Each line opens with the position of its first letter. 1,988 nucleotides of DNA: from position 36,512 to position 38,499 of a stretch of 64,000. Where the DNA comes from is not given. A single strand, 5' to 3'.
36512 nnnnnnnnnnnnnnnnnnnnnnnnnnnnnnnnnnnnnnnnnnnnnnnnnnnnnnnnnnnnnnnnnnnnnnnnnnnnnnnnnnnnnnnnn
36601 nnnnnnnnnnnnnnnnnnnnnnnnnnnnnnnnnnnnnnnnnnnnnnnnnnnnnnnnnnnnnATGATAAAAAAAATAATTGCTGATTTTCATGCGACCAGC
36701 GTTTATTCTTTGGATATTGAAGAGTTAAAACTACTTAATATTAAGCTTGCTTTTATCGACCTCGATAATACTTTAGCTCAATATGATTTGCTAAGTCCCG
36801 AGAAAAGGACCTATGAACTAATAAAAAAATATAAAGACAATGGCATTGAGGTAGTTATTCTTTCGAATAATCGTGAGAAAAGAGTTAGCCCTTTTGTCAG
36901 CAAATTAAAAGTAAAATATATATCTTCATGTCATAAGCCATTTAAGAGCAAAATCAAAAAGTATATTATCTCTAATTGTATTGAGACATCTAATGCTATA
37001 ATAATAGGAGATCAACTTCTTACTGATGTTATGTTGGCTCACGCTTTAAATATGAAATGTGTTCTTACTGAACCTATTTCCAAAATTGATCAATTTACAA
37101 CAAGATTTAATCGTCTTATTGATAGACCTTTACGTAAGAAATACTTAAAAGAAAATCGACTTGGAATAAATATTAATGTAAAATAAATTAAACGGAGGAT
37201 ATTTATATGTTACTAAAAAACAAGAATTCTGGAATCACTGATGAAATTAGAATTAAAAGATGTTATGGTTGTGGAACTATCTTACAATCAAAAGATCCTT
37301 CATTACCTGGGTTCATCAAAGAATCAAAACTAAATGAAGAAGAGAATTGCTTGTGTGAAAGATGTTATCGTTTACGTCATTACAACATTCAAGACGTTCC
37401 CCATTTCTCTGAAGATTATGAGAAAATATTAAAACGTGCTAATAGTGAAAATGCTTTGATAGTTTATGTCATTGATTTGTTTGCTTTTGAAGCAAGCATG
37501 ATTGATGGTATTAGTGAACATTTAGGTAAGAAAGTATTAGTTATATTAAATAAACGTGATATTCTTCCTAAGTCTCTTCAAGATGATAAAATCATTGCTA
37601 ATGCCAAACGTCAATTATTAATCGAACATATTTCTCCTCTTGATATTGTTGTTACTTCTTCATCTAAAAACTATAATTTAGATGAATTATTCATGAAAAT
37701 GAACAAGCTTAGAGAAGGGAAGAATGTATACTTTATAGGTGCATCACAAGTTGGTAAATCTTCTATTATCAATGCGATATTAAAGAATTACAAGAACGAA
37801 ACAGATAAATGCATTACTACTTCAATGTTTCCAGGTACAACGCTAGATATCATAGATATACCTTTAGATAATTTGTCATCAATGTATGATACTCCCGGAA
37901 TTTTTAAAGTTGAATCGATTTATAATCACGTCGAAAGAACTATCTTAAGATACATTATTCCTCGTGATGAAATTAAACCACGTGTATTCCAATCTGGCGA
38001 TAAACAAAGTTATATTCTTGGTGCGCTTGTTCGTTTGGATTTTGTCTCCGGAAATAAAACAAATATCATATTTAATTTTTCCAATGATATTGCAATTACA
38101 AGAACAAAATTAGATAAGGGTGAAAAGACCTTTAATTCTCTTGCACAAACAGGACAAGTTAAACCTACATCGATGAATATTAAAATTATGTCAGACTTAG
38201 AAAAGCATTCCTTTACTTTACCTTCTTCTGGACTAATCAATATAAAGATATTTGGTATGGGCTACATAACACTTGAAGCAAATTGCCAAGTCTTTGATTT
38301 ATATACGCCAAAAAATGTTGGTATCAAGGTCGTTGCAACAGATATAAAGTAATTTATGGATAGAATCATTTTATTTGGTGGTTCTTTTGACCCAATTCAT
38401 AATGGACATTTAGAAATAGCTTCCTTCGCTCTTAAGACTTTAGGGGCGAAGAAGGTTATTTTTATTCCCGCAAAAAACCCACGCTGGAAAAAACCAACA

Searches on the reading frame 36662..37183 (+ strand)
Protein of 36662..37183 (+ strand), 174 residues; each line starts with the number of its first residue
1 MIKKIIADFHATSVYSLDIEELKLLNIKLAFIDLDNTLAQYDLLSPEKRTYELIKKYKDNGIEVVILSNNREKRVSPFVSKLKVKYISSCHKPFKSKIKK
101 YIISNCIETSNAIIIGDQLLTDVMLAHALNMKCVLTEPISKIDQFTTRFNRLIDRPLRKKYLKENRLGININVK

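Call 3: search_protein_families(library=pfam, proteins=[window:36662-37183:+], max_evalue=0.01)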
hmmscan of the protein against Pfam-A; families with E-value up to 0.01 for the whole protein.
window:36662-37183:+ (174 aa): 6 families
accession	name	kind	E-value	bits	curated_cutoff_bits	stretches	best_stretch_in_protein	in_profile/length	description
PF13419.12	HAD_2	-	2.2e-07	31.6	23.8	1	26-135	61-177/178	Haloacid dehalogenase-like hydrolase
PF09419.16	PGP_phosphatase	-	3e-07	30.6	20.4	1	17-139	29-167/168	Mitochondrial PGP phosphatase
PF08282.18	Hydrolase_3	-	8.7e-07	29.4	20.9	1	31-88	2-59/255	haloacid dehalogenase-like hydrolase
PF13242.12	Hydrolase_like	-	8.1e-06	26.1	22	1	90-136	2-48/75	HAD-hyrolase-like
PF00702.32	Hydrolase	-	2.7e-05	25.1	26.4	1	48-127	101-188/191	haloacid dehalogenase-like hydrolase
PF13344.12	Hydrolase_6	-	0.0071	16.8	27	0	31-83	2-52/101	Haloacid dehalogenase-like hydrolase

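Call 4: search_protein_families(library=ncbifam, proteins=[window:36662-37183:+], max_evalue=0.01)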
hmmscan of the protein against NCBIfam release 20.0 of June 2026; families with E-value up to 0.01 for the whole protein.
window:36662-37183:+ (174 aa): 16 families
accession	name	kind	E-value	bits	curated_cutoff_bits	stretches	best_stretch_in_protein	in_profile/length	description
TIGR01668.1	YqeG_hyp_ppase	hypoth_equivalog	2.4e-28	98.8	89.1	1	12-164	10-163/170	YqeG family HAD IIIA-type phosphatase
TIGR01662.1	HAD-SF-IIIA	subfamily_domain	1.4e-14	54.3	44.6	1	28-138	1-140/141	HAD-IIIA family hydrolase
TIGR00099.1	Cof-subfamily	subfamily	3e-06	27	137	1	30-121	2-94/256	Cof-type HAD-IIB family hydrolase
TIGR01656.1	Histidinol-ppas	subfamily_domain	9.3e-06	25.6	84.15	1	42-133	65-142/149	histidinol-phosphate phosphatase domain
NF003937.0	PRK05446.1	equivalog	3.2e-05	23.1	443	1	88-138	101-150/355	bifunctional histidinol-phosphatase/imidazoleglycerol-phosphate dehydratase HisB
TIGR01681.1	HAD-SF-IIIC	subfamily_domain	4.2e-05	24.4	35.75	1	30-97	3-76/132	HAD-IIIC family phosphatase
TIGR01460.1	HAD-SF-IIA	subfamily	4.5e-05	23.3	100.15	0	110-136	214-243/246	HAD-IIA family hydrolase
TIGR01484.1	HAD-SF-IIB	subfamily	0.00019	21.6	41.8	1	29-84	1-56/221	HAD-IIB family hydrolase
TIGR01261.1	hisB_Nterm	equivalog_domain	0.0003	20.3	140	1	88-134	99-144/161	histidinol-phosphatase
TIGR02253.1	CTE7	subfamily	0.00037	20.3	169.75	0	105-138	163-196/221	TIGR02253 family HAD-type hydrolase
NF053752.1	TK1734_fam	exception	0.00047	19.5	475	0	102-135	194-227/260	2-phosphoglycolate phosphatase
TIGR01487.1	Pglycolate_arch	equivalog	0.00074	19.4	122.75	1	27-84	1-53/215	phosphoglycolate phosphatase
NF053830.1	RUBPPhHalo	equivalog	0.0016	18.1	330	0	108-147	175-214/234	ribulose-1,5-bisphosphate 5-phosphatase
TIGR01452.1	PGP_euk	subfamily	0.0033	16.9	201.95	0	92-136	202-246/279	phosphoglycolate/pyridoxal phosphate family phosphatase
TIGR01488.1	HAD-SF-IB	subfamily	0.0051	16.8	45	0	49-91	77-119/177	HAD-IB family phosphatase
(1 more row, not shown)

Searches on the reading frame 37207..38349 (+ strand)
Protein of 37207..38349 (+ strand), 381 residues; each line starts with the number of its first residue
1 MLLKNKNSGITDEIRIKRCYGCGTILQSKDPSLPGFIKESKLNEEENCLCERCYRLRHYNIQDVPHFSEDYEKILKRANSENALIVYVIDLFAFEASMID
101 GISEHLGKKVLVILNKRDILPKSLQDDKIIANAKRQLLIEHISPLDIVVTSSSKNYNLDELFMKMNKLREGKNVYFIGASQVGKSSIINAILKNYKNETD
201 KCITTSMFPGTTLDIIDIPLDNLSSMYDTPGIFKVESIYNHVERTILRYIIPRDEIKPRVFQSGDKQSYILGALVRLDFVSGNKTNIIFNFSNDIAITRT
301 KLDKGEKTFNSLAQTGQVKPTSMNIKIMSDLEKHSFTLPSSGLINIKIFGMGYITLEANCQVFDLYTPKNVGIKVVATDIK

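Call 3: search_protein_families(library=pfam, proteins=[window:37207-38349:+], max_evalue=0.01)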
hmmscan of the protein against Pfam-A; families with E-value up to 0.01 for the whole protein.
window:37207-38349:+ (381 aa): 9 families
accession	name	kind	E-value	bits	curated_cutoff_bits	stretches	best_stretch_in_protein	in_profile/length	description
PF01926.29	MMR_HSR1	-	2.5e-12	47.3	21.9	1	174-247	2-71/113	50S ribosome-binding GTPase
PF21516.2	YqeH-like_C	-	3.3e-11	44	27.7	1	285-375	2-91/95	YqeH-like, C-terminal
PF03193.22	RsgA_GTPase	-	1.1e-10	42.1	30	1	78-236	21-172/174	RsgA GTPase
PF02421.24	FeoB_N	-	6.1e-05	23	27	1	173-250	2-74/156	Ferrous iron transport protein B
PF00071.28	Ras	-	0.0021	18.1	21.6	0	78-166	70-157/162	Ras family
PF05673.19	DUF815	-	0.0043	16.7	23.8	0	165-226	47-95/249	Protein of unknown function (DUF815)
PF00005.33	ABC_tran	-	0.0047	18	25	1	167-202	7-42/137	ABC transporter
PF00350.29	Dynamin_N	-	0.0053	17.2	27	0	174-206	1-33/168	Dynamin family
PF08477.19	Roc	-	0.0094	16.6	27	0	174-210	2-39/119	Ras of Complex, Roc, domain of DAPkinase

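Call 4: search_protein_families(library=ncbifam, proteins=[window:37207-38349:+], max_evalue=0.01)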
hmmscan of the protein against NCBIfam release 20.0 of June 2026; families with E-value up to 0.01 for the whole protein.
window:37207-38349:+ (381 aa): 14 families
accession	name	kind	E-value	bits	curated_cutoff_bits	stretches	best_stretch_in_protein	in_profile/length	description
TIGR03597.1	GTPase_YqeH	equivalog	9.6e-96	321.1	297.4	1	18-376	1-357/361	ribosome biogenesis GTPase YqeH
TIGR03594.1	GTPase_EngA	equivalog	2.4e-12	46.6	306.7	2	173-245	177-246/432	ribosome biogenesis GTPase Der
TIGR03598.1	GTPase_YsxC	equivalog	8e-11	42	124.45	1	170-257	17-102/186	ribosome biogenesis GTP-binding protein YihA/YsxC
TIGR00450.1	mnmE_trmE_thdF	equivalog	4.1e-09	36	252.6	1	158-235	193-270/446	tRNA uridine-5-carboxymethylaminomethyl(34) synthesis GTPase MnmE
NF008931.0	PRK12288.1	equivalog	4.4e-08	32.6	360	1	78-206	119-240/347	small ribosomal subunit biogenesis GTPase RsgA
TIGR00157.1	TIGR00157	equivalog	7.1e-08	32.3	100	1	108-236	70-187/247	ribosome small subunit-dependent GTPase A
NF000908.1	PRK00089.1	equivalog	1.1e-06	28.2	237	0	75-175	76-174/291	GTPase Era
TIGR03596.1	GTPase_YlqF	equivalog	1.2e-06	28.1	208.2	1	84-234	24-175/276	ribosome biogenesis GTPase YlqF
NF003661.0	PRK05291.1-3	equivalog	4.5e-06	26.3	380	1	164-232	209-274/448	tRNA uridine-5-carboxymethylaminomethyl(34) synthesis GTPase MnmE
TIGR00231.1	small_GTP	domain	1.2e-05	25.1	42.5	1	172-250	4-81/164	GTP-binding protein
NF003255.0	PRK04213.1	equivalog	0.0001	21.7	164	1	166-250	4-84/204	GTP-binding protein EngB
TIGR02324.1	CP_lyasePhnL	equivalog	0.0022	17.5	256.3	1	167-204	30-67/224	phosphonate C-P lyase system protein PhnL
TIGR03918.1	GTP_HydF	equivalog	0.0022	16.9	325.55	0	173-232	9-66/392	[FeFe] hydrogenase H-cluster maturation GTPase HydF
NF049994.1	slr1306_fam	domain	0.0064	15.1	490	0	71-153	156-237/470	slr1306 family protein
